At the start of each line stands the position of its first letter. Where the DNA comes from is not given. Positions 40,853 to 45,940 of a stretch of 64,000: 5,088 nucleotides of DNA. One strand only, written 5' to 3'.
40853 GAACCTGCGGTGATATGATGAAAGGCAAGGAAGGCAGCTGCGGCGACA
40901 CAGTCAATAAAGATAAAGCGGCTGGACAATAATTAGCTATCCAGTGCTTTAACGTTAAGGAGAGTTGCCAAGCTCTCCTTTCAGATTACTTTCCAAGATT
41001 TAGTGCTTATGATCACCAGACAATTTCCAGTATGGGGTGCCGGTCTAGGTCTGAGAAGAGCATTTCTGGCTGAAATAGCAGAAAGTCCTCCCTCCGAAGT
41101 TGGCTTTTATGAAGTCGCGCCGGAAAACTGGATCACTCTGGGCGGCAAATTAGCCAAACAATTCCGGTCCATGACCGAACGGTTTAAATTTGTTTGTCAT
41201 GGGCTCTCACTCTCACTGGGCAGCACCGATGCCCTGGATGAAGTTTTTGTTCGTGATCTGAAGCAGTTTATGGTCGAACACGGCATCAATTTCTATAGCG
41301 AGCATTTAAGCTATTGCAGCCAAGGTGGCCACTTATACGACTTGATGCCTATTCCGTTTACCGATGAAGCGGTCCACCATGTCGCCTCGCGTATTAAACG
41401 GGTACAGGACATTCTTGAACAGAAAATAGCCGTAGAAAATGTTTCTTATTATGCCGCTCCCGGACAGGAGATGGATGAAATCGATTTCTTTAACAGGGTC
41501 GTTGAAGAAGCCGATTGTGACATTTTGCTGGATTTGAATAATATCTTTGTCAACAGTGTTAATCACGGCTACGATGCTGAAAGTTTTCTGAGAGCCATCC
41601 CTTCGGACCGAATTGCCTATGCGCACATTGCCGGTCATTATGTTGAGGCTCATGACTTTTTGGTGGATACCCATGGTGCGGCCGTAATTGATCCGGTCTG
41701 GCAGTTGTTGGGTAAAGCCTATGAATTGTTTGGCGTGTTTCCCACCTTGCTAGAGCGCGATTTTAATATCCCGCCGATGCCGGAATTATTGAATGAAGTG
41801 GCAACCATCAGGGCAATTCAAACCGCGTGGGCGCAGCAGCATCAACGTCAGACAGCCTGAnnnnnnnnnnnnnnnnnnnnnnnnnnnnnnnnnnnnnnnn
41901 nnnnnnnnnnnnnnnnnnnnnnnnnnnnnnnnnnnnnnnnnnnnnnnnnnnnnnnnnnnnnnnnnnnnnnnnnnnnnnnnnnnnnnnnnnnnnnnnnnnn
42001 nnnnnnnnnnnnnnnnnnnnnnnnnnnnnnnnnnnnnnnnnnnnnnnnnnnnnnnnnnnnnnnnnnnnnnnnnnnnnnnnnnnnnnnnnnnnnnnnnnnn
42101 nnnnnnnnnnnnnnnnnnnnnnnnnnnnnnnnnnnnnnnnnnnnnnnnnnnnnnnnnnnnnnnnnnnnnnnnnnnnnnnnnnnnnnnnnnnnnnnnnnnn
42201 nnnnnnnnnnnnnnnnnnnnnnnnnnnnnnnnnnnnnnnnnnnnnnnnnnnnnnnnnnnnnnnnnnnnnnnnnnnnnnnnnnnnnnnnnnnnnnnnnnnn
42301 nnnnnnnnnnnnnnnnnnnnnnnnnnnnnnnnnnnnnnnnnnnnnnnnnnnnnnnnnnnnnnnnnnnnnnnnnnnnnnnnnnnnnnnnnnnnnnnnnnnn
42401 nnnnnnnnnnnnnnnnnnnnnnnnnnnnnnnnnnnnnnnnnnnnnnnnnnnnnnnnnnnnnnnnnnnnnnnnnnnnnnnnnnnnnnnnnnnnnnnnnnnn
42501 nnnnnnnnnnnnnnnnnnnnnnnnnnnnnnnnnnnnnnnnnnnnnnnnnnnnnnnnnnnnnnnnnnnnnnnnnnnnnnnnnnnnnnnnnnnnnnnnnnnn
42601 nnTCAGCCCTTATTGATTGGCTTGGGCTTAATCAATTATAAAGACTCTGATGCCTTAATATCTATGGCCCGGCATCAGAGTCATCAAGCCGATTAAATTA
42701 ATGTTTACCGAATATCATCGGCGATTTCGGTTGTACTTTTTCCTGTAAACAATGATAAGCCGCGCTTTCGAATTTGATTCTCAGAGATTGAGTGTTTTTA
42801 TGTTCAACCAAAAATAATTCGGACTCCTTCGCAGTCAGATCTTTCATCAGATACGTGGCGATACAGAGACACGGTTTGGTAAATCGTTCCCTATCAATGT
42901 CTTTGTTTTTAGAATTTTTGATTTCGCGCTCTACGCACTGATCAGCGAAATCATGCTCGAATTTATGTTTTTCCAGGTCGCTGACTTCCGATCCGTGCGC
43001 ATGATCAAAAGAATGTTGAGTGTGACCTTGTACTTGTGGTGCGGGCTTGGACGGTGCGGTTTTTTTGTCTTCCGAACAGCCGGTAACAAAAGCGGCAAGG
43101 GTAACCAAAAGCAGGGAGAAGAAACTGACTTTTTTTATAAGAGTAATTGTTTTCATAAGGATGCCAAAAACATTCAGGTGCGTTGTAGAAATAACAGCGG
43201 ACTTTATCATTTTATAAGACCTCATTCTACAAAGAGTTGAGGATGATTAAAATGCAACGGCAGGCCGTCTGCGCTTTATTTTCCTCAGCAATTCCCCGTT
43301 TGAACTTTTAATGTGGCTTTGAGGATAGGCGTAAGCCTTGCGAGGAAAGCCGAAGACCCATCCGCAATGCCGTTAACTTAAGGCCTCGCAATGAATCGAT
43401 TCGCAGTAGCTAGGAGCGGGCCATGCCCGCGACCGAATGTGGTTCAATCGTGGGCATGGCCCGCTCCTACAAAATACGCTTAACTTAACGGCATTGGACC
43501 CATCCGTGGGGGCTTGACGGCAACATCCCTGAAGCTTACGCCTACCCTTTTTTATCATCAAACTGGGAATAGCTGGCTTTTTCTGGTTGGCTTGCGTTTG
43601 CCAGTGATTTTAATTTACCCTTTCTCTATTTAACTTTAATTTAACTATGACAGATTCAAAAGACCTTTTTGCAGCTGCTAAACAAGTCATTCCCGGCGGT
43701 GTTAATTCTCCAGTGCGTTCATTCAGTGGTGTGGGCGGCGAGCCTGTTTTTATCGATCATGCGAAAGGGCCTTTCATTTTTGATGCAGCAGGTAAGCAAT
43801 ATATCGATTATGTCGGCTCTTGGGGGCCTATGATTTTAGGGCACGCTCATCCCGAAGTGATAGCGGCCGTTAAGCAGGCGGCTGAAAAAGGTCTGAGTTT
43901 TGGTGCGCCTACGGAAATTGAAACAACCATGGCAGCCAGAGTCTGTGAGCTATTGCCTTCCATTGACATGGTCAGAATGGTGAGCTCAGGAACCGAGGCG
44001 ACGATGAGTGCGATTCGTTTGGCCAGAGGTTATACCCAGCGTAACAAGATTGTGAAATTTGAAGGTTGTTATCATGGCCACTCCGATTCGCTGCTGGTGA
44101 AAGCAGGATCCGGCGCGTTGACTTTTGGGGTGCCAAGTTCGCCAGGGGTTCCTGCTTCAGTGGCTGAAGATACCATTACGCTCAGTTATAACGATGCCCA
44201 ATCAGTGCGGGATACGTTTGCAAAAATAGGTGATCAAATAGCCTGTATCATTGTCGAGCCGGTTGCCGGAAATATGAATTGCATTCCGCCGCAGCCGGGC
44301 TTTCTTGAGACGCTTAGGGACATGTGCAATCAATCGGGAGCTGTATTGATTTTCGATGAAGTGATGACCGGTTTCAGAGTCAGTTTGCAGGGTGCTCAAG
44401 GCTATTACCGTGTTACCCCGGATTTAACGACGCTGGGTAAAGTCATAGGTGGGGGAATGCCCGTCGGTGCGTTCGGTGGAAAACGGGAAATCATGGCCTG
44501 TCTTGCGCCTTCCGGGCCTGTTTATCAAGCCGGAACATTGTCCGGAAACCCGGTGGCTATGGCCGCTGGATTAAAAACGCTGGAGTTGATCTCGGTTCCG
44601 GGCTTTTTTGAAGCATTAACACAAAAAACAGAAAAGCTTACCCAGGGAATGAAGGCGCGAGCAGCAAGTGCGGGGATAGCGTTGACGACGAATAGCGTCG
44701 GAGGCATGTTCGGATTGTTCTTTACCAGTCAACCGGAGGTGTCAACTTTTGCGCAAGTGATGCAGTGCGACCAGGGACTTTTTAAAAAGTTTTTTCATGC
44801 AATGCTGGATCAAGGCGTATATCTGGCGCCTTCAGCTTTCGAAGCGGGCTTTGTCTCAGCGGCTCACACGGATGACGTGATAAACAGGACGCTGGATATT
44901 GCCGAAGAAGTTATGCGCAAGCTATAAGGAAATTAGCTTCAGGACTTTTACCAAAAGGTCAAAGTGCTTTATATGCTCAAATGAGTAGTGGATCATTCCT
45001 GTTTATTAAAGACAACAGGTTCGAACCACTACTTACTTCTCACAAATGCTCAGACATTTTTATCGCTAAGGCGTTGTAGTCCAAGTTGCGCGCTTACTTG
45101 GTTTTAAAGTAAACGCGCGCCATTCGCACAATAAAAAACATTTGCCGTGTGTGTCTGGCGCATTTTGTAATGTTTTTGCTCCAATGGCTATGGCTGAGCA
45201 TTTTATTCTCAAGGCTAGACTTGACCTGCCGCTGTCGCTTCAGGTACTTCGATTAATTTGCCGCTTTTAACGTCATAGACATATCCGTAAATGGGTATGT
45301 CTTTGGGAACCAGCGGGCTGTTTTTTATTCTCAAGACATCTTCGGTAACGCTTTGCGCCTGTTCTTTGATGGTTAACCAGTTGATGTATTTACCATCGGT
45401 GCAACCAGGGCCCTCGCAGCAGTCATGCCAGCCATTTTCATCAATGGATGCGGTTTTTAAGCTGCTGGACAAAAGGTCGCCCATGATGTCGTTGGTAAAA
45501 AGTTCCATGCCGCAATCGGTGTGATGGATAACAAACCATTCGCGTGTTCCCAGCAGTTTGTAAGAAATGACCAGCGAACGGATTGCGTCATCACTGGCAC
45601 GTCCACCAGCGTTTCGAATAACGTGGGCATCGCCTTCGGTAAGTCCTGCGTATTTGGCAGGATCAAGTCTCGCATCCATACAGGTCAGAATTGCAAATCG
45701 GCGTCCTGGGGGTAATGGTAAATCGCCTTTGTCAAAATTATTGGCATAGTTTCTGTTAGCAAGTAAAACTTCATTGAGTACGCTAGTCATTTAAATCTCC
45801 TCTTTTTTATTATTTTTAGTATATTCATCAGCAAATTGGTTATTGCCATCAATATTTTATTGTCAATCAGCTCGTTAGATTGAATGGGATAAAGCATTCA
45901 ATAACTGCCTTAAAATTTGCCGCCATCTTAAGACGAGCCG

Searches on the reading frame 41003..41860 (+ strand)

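Call 69: search_protein_families(library=pfam, proteins=[window:41003-41860:+], max_evalue=0.00001)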
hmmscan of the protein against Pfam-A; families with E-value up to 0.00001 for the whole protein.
window:41003-41860:+ (285 aa): 1 family
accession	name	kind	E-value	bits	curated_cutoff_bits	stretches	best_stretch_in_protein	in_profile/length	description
PF05114.20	MbnB_TglH_ChrH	-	4.3e-105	351.1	25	1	12-273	1-262/263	RiPP precursor modification enzyme MbnB/TglH/ChrH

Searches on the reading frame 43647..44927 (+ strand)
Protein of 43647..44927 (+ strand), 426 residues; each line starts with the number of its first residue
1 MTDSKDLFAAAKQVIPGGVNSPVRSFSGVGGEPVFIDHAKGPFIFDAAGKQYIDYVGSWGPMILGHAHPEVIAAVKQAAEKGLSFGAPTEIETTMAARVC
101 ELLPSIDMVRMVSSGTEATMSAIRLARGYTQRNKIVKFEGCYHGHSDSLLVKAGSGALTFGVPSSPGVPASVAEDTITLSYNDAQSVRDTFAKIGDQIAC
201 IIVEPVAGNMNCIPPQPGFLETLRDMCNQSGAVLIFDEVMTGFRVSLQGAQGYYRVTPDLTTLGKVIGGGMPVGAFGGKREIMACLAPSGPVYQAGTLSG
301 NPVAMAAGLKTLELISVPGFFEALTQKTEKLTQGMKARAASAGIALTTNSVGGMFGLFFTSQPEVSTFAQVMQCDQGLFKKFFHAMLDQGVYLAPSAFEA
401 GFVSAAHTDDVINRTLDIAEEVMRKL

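Call 69: search_protein_families(library=pfam, proteins=[window:43647-44927:+], max_evalue=0.00001)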
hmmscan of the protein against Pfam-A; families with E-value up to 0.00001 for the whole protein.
window:43647-44927:+ (426 aa): 1 family
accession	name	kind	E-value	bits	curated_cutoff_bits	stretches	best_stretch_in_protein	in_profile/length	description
PF00202.27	Aminotran_3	-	5.7e-77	259.5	30.5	1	33-396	10-374/403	Aminotransferase class-III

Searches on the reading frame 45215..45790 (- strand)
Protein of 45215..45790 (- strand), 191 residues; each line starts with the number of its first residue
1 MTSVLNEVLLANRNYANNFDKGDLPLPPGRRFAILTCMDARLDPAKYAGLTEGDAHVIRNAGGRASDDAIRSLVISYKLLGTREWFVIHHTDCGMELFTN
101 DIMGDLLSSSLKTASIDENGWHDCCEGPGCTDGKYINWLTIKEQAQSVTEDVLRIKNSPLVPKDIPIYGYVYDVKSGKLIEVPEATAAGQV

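Call 69: search_protein_families(library=pfam, proteins=[window:45215-45790:-], max_evalue=0.00001)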
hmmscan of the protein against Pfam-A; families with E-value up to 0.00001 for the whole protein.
window:45215-45790:- (191 aa): 1 family
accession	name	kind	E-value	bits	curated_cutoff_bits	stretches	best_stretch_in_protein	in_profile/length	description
PF00484.24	Pro_CA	-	5.4e-11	43.4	25.7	1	33-179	2-156/156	Carbonic anhydrase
